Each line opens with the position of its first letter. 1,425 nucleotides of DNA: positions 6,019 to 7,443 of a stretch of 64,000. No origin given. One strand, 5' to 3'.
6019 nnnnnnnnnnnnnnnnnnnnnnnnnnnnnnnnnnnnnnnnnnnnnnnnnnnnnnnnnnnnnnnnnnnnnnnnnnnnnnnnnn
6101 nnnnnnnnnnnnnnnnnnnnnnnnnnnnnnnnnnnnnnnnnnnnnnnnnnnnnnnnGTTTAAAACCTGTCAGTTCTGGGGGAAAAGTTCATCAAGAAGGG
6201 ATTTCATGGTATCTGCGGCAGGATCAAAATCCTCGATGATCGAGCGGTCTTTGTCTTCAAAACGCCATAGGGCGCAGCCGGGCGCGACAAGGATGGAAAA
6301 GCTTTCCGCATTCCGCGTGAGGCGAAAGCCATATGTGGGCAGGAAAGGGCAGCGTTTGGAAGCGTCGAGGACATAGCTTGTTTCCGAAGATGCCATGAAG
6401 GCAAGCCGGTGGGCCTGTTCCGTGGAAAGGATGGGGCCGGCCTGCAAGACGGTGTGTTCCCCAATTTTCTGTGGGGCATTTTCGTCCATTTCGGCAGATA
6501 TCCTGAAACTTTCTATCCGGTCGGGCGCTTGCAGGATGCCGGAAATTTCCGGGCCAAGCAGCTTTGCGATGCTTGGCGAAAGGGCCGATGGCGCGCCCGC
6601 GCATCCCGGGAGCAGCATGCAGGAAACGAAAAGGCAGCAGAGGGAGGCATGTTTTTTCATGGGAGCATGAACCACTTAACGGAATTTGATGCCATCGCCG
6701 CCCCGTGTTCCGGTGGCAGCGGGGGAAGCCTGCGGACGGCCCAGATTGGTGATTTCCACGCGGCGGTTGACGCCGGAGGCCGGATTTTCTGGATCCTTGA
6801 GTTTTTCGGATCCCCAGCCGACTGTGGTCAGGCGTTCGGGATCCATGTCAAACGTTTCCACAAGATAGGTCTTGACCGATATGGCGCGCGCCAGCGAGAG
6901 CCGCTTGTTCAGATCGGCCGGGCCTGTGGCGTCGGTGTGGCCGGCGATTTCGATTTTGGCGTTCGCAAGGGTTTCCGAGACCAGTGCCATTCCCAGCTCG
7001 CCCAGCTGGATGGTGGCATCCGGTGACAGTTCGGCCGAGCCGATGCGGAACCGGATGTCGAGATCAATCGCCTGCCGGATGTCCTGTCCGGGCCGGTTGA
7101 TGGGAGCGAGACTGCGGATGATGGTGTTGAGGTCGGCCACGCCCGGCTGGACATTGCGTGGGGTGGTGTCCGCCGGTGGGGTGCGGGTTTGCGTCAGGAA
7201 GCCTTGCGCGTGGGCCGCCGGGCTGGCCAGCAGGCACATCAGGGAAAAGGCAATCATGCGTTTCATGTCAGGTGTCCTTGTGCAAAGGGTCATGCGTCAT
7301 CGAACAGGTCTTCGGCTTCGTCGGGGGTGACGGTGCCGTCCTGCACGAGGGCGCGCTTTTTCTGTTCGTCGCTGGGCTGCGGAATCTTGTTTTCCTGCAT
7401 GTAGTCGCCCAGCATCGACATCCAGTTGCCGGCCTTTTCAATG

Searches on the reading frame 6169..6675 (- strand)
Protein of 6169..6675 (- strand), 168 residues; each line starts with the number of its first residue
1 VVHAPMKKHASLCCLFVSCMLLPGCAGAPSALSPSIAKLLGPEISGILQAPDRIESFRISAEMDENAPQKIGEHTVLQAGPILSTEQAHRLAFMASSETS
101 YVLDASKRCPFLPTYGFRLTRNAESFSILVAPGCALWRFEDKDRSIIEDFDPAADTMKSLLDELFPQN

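Call 3: search_protein_families(library=pfam, proteins=[window:6169-6675:-], max_evalue=0.01)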
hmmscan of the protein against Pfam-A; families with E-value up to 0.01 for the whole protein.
window:6169-6675:- (168 aa): 0 families

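Call 4: search_protein_families(library=ncbifam, proteins=[window:6169-6675:-], max_evalue=0.01)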
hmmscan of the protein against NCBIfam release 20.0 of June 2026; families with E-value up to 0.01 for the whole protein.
window:6169-6675:- (168 aa): 0 families

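Call 24: find_homologous_proteins(query=window:6169-6675:-, max_evalue=0.01)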
Query window:6169-6675:- (168 aa): 1 proteins with E <= 0.01 among 49 candidates.
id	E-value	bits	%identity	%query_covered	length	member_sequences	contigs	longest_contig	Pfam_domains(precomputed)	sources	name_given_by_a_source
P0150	2.4e-103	361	100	97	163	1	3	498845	-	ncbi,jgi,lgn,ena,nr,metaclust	ncbi:MAG TPA: hypothetical protein DCW68_03550 [Rhodospirillaceae bacterium]|nr:MAG: hypothetical pr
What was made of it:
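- Tried and rejected: The word-index homologue search for X returned only X itself (call 24).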

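Call 34: search_protein_representatives(protein=window:6169-6675:-)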
Query: 168 residues. Proteins with E-value up to 0.001 (for the whole library): 308; up to 1e-10: 65; up to 1e-30: 1. The best 150 are listed.
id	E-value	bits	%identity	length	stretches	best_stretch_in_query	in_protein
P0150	7.5e-104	360.7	100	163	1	6-168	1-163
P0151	9.5e-24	100.3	27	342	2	31-166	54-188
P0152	4.0e-21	91.8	40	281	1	23-167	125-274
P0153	1.8e-20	89.7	36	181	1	11-165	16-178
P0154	2.7e-20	89.1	37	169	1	18-166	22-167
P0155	1.8e-19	86.4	37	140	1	31-165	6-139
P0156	3.2e-19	85.6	35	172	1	32-165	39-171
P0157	2.5e-18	82.7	35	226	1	25-167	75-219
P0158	9.3e-18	80.8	32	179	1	10-165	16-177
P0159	1.9e-17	79.8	30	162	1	17-167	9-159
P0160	2.4e-17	79.5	36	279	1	24-166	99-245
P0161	3.2e-17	79.1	32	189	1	32-167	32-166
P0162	3.8e-17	78.9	37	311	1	25-167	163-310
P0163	4.2e-17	78.7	35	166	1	17-168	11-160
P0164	1.1e-16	77.4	33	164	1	21-167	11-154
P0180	4.5e-14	68.9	31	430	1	22-163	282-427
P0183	2.8e-13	66.3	30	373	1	24-166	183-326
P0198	8.9e-12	61.4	29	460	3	35-167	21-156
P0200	9.3e-12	61.3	30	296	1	20-166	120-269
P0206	2.2e-11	60.2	28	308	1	23-167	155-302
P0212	7.4e-11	58.4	33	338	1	33-166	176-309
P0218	1.2e-10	57.7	30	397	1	24-155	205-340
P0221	3.8e-10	56.1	22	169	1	13-166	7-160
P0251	5.9e-09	52.2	35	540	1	38-162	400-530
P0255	6.6e-09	52.1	31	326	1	33-167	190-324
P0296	5.8e-07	45.8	28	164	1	20-167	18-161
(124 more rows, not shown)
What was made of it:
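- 6169..6660 (-): Lipoprotein X, 163 aa from the ATG at 6660 (lipobox LLPG-C). It founds an unannotated domain family and is the conserved partner of A-type caspases. In the numbering of the 168-aa GTG ORF, the near-invariant residues are K107, C109, P113, C134, D149 and D151 (EDFDP motif). 308 cluster representatives at E<=1e-3 (call 34).
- Tried and rejected: The exhaustive HMMER search was needed (call 34).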

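Call 37: search_protein_families(library=pfam, alignment_id=A3, max_evalue=0.01)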
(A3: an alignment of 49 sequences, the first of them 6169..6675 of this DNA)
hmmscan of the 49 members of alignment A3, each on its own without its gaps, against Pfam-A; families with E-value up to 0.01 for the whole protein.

A. member 1, window:6169-6675:- (168 aa): 0 families

B. families by the number of members that match (of 49 scanned): 0 families

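Call 40: search_protein_families(library=ncbifam, alignment_id=A3, max_evalue=0.01)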
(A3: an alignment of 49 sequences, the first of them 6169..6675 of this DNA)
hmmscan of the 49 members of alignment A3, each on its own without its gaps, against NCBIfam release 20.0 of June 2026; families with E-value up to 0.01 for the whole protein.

A. member 1, window:6169-6675:- (168 aa): 0 families

B. families by the number of members that match (of 49 scanned): 2 families
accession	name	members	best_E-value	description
NF008849.0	PRK11886.1-4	1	0.0022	bifunctional biotin--[acetyl-CoA-carboxylase] ligase/biotin operon repressor BirA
NF041939.2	LsoB_effector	1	0.0086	small effector protein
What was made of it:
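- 6169..6660 (-): No Pfam or NCBIfam match (calls 37, 40).
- On Protease plus cognate inhibitor gene pair (functional class, for X-A): No Pfam or NCBIfam match for 49 members (calls 37, 40).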

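Call 41: predict_structure(alignment_id=A3)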
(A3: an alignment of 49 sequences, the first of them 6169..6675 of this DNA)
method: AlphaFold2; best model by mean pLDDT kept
length: 168 residues; sequences in the alignment: 49
mean_pLDDT: 90.3   pTM: 0.80
mean pLDDT of the five models: 90.3, 90.0, 89.9, 89.9, 89.7
residues with pLDDT >= 90: 135; 70-90: 3; 50-70: 29; < 50: 1
segments of 3 or more residues with pLDDT < 50: none
pLDDT, mean of each block of 10 residues (from residue 1): 63 59 64 95 96 98 97 97 96 97 94 98 98 98 97 98 91
secondary structure, 60 per line:
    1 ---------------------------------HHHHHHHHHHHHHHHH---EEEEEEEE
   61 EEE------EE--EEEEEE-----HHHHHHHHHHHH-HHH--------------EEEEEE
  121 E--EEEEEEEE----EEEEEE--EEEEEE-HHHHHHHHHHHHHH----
elements in order: H34-49 E53-63 E74-79 H85-96 E115-121 E124-131 E136-141 E144-149 H151-164
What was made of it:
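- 6169..6660 (-): AlphaFold pLDDT 90.3 (call 41).
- X structure: pLDDT 90.3, with K107 in the coil 100-114 next to C109 (call 41).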

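Call 44: fold_search(model_id=the predicted structure, library=pdb)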
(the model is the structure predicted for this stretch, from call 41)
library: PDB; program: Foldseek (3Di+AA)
matches with E <= 10: 365; with E <= 0.001: 0
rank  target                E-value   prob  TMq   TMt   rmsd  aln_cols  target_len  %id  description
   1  4r7r                  2.7e-03  1.00  0.46  0.60   5.3       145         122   16  Crystal Structure of Putative Lipoprotein from Clostridium perfringens (released 2014-09-10)
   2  4q0y_B                1.9e-02  0.87  0.35  0.41   7.3       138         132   14  Crystal structure of a thioesterase-like protein (CLOSPO_01618) from Clostridium sporogenes ATCC 15579 at 1.70 A resol (released 2014-06-18)
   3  4q0y_A                1.9e-02  0.77  0.32  0.37   7.1       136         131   14  Crystal structure of a thioesterase-like protein (CLOSPO_01618) from Clostridium sporogenes ATCC 15579 at 1.70 A resol (released 2014-06-18)
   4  4q0y_C                2.9e-02  0.72  0.33  0.39   6.7       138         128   14  Crystal structure of a thioesterase-like protein (CLOSPO_01618) from Clostridium sporogenes ATCC 15579 at 1.70 A resol (released 2014-06-18)
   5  1w6f_D                3.8e-01  0.07  0.20  0.14  14.4       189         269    6  Arylamine N-acetyltransferase from Mycobacterium smegmatis with the anti-tubercular drug isoniazid bound in the active (released 2005-02-23)
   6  6od6_C                5.9e-01  0.04  0.14  0.09  15.4       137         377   12  Structure of BACE-1 in complex with Ligand 13 (released 2019-09-25)
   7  1w6f_B                7.0e-01  0.06  0.19  0.13  13.2       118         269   11  Arylamine N-acetyltransferase from Mycobacterium smegmatis with the anti-tubercular drug isoniazid bound in the active (released 2005-02-23)
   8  9h9s                  7.9e-01  0.04  0.15  0.13  14.6       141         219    8  Crystal structure of a lectin-like protein from Ustilago maydis (released 2025-08-20)
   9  4nv8_A                7.9e-01  0.04  0.18  0.13  14.3       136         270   17  Crystal Structure of Mesorhizobium Loti Arylamine N-acetyltransferase F42W Mutant (released 2015-01-21)
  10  8orn_B                8.4e-01  0.09  0.21  0.20  14.7       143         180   10  Crystal structure of Xanthomonas campestris pv. campestris LolA-LolB complex (released 2023-07-05)
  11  3btv_A                9.5e-01  0.02  0.16  0.09  17.4       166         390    7  Crystal structure of the super-repressor mutant of Gal80p from Saccharomyces cerevisiae; Gal80(S0)-[G301R] (released 2008-03-04)
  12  4j0p                  1.0e+00  0.06  0.13  0.07  11.9        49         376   20  CRYSTAL STRUCTURE OF BACE-1 IN COMPLEX WITH 5-Cyano-pyridine-2-carboxylic acid [3-((S)-2-amino-4-methyl-5,6-dihydro-4H-[ (released 2013-12-25)
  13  7qs4_B                1.1e+00  0.03  0.15  0.13  13.8       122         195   13  Crystal structure of B30.2 PRYSPRY domain of TRIM36 (released 2022-05-04)
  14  6jt3                  1.2e+00  0.05  0.17  0.09  14.1       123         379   17  Crystal Structure of BACE1 in complex with N-{3-[(4R,5R,6R)-2-amino-5-fluoro-4,6-dimethyl-5,6-dihydro-4H-1,3-thiazin-4-y (released 2019-10-30)
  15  3ckp_C                1.3e+00  0.06  0.11  0.05  12.9        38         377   21  Crystal structure of BACE-1 in complex with inhibitor (released 2008-06-03)
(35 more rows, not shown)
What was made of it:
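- On Protease plus cognate inhibitor gene pair (functional class, for X-A): The best PDB fold hit is an uncharacterised Clostridium lipoprotein, 4r7r, at E 2.7e-3 (call 44).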

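Call 51: find_encoding_contigs(protein=P0159, flank=3000, max_places=2)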
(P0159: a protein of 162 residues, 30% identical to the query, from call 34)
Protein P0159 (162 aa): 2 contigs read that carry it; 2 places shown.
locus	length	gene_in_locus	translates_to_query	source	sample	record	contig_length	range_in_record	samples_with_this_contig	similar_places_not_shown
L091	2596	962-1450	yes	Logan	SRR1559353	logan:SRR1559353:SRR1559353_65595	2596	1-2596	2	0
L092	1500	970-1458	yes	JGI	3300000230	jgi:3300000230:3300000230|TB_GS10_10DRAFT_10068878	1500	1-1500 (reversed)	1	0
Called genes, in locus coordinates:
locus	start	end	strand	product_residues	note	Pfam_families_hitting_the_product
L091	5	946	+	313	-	-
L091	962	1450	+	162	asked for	-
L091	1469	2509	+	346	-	PF00656:Peptidase_C14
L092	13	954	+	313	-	-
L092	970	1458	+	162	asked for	-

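Call 52: find_encoding_contigs(protein=P0151, flank=4000, max_places=1)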
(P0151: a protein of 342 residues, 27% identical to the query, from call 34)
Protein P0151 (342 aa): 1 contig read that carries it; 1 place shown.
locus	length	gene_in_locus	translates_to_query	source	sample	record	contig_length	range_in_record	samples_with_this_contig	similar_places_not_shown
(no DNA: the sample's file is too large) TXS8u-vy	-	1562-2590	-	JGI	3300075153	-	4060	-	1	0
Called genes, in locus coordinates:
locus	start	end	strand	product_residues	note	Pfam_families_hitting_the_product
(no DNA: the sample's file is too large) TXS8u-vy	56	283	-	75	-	PF11848:DUF3368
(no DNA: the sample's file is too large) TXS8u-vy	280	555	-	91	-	PF03683:UPF0175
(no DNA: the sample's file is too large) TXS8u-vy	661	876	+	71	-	-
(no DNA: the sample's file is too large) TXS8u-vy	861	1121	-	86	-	PF05016:ParE_toxin (weak), PF15781:ParE-like_toxin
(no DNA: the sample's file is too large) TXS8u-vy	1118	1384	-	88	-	-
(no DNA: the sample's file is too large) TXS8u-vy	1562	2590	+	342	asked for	-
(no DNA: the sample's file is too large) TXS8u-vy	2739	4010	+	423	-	PF00656:Peptidase_C14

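Call 53: find_encoding_contigs(protein=P0198, flank=4000, max_places=1)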
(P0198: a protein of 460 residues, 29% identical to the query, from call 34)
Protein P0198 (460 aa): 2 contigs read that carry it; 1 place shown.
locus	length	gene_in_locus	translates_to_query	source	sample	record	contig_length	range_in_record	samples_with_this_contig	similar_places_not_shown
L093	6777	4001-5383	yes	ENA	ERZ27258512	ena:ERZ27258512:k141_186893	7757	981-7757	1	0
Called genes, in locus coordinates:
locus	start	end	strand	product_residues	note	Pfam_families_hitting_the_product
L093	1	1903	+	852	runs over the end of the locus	-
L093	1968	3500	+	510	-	PF00289:Biotin_carb_N, PF02222:ATP-grasp (weak), PF02786:CPSase_L_D2, PF07478:Dala_Dala_lig_C, PF02785:Biotin_carb_C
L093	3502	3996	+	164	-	PF21139:BT_MCC_alpha (weak), PF25917:BSH_RND (faint), PF25973:BSH_CzcB (faint), PF26077:BSH_Fcp1 (faint), PF25919:BSH_CusB (faint), PF00364:Biotin_lipoyl, PF25984:BSH_YknX (faint)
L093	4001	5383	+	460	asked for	-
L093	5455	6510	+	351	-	PF07617:DUF1579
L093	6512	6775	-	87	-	?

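Call 54: find_encoding_contigs(protein=P0221, flank=4000, max_places=1)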
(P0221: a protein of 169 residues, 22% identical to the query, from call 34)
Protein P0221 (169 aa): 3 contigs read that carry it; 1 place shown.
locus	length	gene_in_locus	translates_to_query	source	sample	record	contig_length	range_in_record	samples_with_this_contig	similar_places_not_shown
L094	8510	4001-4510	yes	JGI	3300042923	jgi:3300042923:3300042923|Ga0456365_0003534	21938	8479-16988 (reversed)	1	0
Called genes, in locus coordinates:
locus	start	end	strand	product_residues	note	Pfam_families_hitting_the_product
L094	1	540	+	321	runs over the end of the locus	PF01148:CTP_transf_1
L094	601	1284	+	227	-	PF02224:Cytidylate_kin, PF13189:Cytidylate_kin2, PF13207:AAA_17 (weak), PF13238:AAA_18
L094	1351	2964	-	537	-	-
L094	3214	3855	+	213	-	PF01553:Acyltransferase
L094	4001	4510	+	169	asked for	-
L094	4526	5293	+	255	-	PF00656:Peptidase_C14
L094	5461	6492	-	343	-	PF24390:PRTase-CE (faint)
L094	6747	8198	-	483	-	PF03446:NAD_binding_2, PF00393:6PGD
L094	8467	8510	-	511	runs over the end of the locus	-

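Call 55: find_encoding_contigs(protein=P0296, flank=4000, max_places=1)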
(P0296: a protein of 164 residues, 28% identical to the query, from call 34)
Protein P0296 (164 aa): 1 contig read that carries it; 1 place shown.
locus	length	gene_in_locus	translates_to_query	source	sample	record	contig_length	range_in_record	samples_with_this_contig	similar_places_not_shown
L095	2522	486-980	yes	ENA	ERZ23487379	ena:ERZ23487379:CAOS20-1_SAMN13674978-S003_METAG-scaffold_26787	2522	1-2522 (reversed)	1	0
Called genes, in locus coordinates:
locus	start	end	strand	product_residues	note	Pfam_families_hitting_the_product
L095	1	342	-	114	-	?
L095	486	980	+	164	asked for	-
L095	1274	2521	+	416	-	?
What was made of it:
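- Tried and rejected: The X-to-caspase direction was therefore sampled with five contig look-ups instead (calls 51-55).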

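Call 56: search_protein_families(library=pfam, proteins=[L095:1274-2521:+, L091:1469-2509:+, L094:4526-5293:+, L093:5455-6510:+, L091:5-946:+], max_evalue=0.01)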
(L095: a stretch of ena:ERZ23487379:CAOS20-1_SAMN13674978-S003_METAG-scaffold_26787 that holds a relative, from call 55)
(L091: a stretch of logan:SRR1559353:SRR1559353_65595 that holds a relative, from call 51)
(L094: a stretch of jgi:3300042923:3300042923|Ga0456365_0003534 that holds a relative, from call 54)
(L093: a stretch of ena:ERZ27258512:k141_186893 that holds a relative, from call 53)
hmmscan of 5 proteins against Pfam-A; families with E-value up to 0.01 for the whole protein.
L095:1274-2521:+ (416 aa): 1 family
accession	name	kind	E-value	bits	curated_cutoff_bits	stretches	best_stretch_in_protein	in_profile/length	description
PF05954.17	Phage_GPD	-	1.5e-86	290.8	30.1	1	28-338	1-303/305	Phage tail baseplate hub (GPD)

L091:1469-2509:+ (346 aa): 1 family
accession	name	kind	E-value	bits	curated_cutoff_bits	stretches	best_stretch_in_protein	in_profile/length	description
PF00656.27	Peptidase_C14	-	8.7e-15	55.5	21.4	1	48-247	21-216/233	Caspase domain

L094:4526-5293:+ (255 aa): 1 family
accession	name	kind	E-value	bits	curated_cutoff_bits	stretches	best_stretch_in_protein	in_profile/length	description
PF00656.27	Peptidase_C14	-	8.3e-15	55.5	21.4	1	35-248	20-228/233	Caspase domain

L093:5455-6510:+ (351 aa): 1 family
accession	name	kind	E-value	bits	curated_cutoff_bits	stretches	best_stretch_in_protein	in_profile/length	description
PF07617.17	DUF1579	-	8.5e-18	65.1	25.2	2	207-311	9-113/155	Protein of unknown function (DUF1579)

L091:5-946:+ (313 aa): 3 families
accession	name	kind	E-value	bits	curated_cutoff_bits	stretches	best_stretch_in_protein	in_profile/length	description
PF05036.18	SPOR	-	8.7e-05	23.2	21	1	112-153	2-35/76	SPOR domain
PF24024.1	DUF7336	-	0.0018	18.5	25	1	117-146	16-47/60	Domain of unknown function (DUF7336)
PF16282.11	SANT_DAMP1_like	-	0.0029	18.2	29.1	1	113-143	46-76/80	SANT/Myb-like domain of DAMP1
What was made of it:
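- On Protease plus cognate inhibitor gene pair (functional class, for X-A): 3 of 5 sampled from the X side (calls 51-56).
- From the X side, 3 of 5 sampled X homologues are followed by a C14 gene within 16-149 nt (calls 51-56). Two sampled X homologues are not next to a caspase (calls 53, 55, 56). One X homologue lies next to a VgrG-like gene (calls 55, 56).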

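Call 60: search_protein_families(library=padloc, proteins=[window:6169-6660:-], max_evalue=0.01)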
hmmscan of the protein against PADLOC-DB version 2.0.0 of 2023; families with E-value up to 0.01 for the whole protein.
window:6169-6660:- (163 aa): 0 families

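Call 65: search_protein_families(library=pfam, proteins=[P0180, P0251, P0218, P0183, P0212, P0255, P0162, P0200, P0206, P0151], max_evalue=0.01)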
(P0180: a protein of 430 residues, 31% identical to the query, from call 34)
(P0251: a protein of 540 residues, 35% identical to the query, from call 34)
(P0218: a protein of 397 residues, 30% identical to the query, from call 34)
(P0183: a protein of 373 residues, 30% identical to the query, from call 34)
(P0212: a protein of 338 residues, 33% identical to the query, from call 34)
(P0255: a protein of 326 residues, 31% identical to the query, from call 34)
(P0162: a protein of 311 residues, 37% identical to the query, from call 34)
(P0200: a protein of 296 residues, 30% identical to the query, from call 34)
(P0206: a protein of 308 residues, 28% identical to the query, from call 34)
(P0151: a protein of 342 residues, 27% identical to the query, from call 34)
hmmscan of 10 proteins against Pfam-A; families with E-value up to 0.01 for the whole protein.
P0180 (430 aa): 1 family
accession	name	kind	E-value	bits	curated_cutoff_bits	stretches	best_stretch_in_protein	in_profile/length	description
PF00656.27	Peptidase_C14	-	6.3e-37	127.9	21.4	1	36-257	2-233/233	Caspase domain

P0251 (540 aa): 0 families

P0218 (397 aa): 0 families

P0183 (373 aa): 0 families

P0212 (338 aa): 0 families

P0255 (326 aa): 0 families

P0162 (311 aa): 0 families

P0200 (296 aa): 0 families

P0206 (308 aa): 0 families

P0151 (342 aa): 0 families

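Call 82: fold_search(model_id=the predicted structure, library=viral)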
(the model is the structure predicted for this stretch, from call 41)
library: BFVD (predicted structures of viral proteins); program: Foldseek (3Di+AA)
matches with E <= 10: 707; with E <= 0.001: 0
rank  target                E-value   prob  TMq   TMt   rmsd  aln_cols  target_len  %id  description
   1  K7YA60                1.1e-01  0.28  0.23  0.16  12.7       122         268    6  B90 [Rat cytomegalovirus (isolate England)]
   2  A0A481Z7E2            1.4e-01  0.30  0.22  0.21   8.7        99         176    9  F-box domain-containing protein [Pithovirus LCPAC304]
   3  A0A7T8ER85            1.6e-01  0.28  0.22  0.30  11.5        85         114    8  Ribonucleotide reductase beta subunit, ferritin-like domain [Flavobacterium phage vB_FspM_immuto_2-6A]
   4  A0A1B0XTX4            2.0e-01  0.14  0.24  0.19  14.0       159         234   14  (no name in the UniProt tables at hand)
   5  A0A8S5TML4            3.4e-01  0.25  0.21  0.41  12.7        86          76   14  Interleukin-17 receptor, fibronectin-III-like domain 1 [Podoviridae sp. cttot15]
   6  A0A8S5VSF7            3.6e-01  0.25  0.21  0.33  10.4        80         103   14  (no name in the UniProt tables at hand)
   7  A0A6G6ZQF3            4.6e-01  0.06  0.17  0.09  15.6       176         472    7  (no name in the UniProt tables at hand)
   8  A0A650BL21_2          4.9e-01  0.04  0.16  0.04  14.9       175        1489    6  Replicase polyprotein 1ab [Botrylloides leachii nidovirus]
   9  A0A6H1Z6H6            5.2e-01  0.07  0.21  0.24  16.8       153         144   10  (no name in the UniProt tables at hand)
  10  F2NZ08                5.2e-01  0.07  0.17  0.10  16.3       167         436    8  Complete DpAV4 genome [Diadromus pulchellus ascovirus 4a]
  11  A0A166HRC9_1          5.5e-01  0.06  0.17  0.04  15.1       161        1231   13  Genome polyprotein (Fragment) [Posavirus strain 7390]
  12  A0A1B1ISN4            5.8e-01  0.12  0.24  0.07  11.8       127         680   14  (no name in the UniProt tables at hand)
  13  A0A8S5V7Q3            5.8e-01  0.06  0.18  0.20  16.8       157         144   12  Uncharacterized protein [Siphoviridae sp. ctiuu37]
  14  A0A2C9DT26            6.2e-01  0.13  0.17  0.25  11.7        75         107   16  Entry-fusion complex protein OPG086 [Eastern grey kangaroopox virus]
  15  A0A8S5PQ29            7.0e-01  0.08  0.18  0.25  16.5        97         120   18  Uncharacterized protein [Siphoviridae sp. ctnsL8]
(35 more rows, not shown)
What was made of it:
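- On Protease plus cognate inhibitor gene pair (functional class, for X-A): BFVD gave nothing (call 82).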

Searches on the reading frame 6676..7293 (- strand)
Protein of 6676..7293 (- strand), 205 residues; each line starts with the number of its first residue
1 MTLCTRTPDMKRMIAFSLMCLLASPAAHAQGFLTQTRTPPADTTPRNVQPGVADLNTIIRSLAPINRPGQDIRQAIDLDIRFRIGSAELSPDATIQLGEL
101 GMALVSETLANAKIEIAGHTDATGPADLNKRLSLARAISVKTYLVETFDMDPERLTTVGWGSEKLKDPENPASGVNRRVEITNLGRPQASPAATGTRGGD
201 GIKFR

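Call 3: search_protein_families(library=pfam, proteins=[window:6676-7293:-], max_evalue=0.01)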
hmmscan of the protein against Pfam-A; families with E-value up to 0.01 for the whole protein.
window:6676-7293:- (205 aa): 1 family
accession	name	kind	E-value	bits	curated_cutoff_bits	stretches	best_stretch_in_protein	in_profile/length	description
PF00691.25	OmpA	-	2.2e-18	66.8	27.2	1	82-177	2-96/98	OmpA family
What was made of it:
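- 6676..7293 (-): OmpA-family peptidoglycan-binding protein with a signal peptide (205 aa, or 196 aa from the second Met). Pfam OmpA E 2.2e-18 (call 3).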

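Call 4: search_protein_families(library=ncbifam, proteins=[window:6676-7293:-], max_evalue=0.01)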
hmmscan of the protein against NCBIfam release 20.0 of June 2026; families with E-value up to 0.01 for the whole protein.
window:6676-7293:- (205 aa): 32 families (the best 25 are shown)
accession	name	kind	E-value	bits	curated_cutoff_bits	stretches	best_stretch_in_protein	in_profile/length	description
NF053611.1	YiaD_Gzip_OmpA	equivalog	5.2e-20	72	175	1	63-182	87-205/206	YiaD family glycine zipper/OmpA-like lipoprotein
NF045788.1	Omp38Acinit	equivalog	3.6e-16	59.2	500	1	107-179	268-342/354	outer membrane protein Omp38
TIGR03789.1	pdsO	hypoth_equivalog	7e-14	52.1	152.2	1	74-181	135-241/243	sortase-associated OmpA-like protein PdsO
NF053612.1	anchor_PA1041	equivalog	4.9e-13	49.6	250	1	77-181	129-233/236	PA1041 family peptidoglycan-binding anchor lipoprotein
NF053585.1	OMP_LP_YfiB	equivalog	1.7e-12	47.5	128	1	80-181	58-158/163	outer membrane lipoprotein YfiB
NF053613.1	OMP_toxin_LptF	equivalog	2.4e-11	43.8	400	1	79-182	142-244/256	lipotoxin F family OmpA-related lipoprotein LptF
NF052230.1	T9SS_PorE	exception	6.1e-11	41.3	600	1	80-166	517-600/648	PorE family type IX secretion system protein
NF007804.1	PRK10510.1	equivalog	9.7e-11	41.4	307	1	65-182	99-215/219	OmpA family lipoprotein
NF004651.0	PRK05996.1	equivalog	1.7e-09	37.6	342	1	82-181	318-417/424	MotB family protein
NF005382.1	PRK06925.1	equivalog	2.9e-09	37.5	264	1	80-181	117-221/225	flagellar motor protein MotS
NF006508.0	PRK08944.1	subfamily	3.2e-09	36.5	259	1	69-182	170-286/304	MotB family protein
NF045787.1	OmpABordt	equivalog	9.5e-09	35.2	200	1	77-185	84-191/194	outer membrane protein OmpA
NF053607.1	CHU_0125_OmpA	equivalog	1.4e-08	33.7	620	1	80-165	533-615/639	CHU_0125 family OmpA-like outer membrane integrity protein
NF006541.1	PRK09038.1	equivalog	1.5e-08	34.6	283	1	65-181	128-246/253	flagellar motor protein MotD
NF005273.1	PRK06778.1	equivalog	1.9e-08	34.1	383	1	82-186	165-270/297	putative lateral flagellar export/assembly protein LafU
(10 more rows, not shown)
